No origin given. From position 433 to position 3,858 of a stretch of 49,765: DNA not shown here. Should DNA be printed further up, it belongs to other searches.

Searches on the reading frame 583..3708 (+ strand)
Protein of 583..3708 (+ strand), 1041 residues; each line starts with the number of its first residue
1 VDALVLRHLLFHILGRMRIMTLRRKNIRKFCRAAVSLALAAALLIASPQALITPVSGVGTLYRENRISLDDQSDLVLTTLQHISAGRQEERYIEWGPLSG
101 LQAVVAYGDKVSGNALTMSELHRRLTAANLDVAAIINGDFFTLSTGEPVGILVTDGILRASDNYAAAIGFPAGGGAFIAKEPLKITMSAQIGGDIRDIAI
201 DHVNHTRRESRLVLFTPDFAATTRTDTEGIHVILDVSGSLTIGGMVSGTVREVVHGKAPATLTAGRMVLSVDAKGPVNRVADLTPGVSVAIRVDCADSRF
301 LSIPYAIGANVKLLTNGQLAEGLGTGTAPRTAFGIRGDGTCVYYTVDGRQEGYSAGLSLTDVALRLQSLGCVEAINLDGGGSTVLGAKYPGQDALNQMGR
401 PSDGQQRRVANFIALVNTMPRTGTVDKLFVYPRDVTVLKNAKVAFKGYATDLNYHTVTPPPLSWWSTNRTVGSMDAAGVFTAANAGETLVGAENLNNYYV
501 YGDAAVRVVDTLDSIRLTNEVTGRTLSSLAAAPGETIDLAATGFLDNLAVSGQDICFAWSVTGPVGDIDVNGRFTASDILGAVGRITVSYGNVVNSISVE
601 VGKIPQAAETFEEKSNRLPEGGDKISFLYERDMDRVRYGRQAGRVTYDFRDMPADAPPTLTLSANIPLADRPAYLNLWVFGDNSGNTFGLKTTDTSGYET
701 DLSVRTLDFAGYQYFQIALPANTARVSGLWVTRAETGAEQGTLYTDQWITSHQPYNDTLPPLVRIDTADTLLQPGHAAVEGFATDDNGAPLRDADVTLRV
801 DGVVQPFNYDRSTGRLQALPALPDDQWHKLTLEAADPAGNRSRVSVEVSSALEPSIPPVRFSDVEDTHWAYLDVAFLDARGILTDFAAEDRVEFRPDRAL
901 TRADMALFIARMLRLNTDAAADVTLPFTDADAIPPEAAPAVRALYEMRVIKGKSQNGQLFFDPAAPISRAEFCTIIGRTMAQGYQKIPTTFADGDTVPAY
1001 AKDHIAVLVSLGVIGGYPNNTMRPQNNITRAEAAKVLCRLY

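Call 20: search_protein_families(library=pfam, proteins=[window:583-3708:+], max_evalue=0.0001)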
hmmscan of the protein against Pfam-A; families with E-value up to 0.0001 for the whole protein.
window:583-3708:+ (1041 aa): 2 families
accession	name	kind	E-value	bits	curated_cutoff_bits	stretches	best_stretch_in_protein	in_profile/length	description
PF00395.25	SLH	-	1.6e-30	105.3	20.8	2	990-1034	1-44/44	S-layer homology domain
PF09992.14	NAGPA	-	6.6e-27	95.2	25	1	248-415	9-168/169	Phosphodiester glycosidase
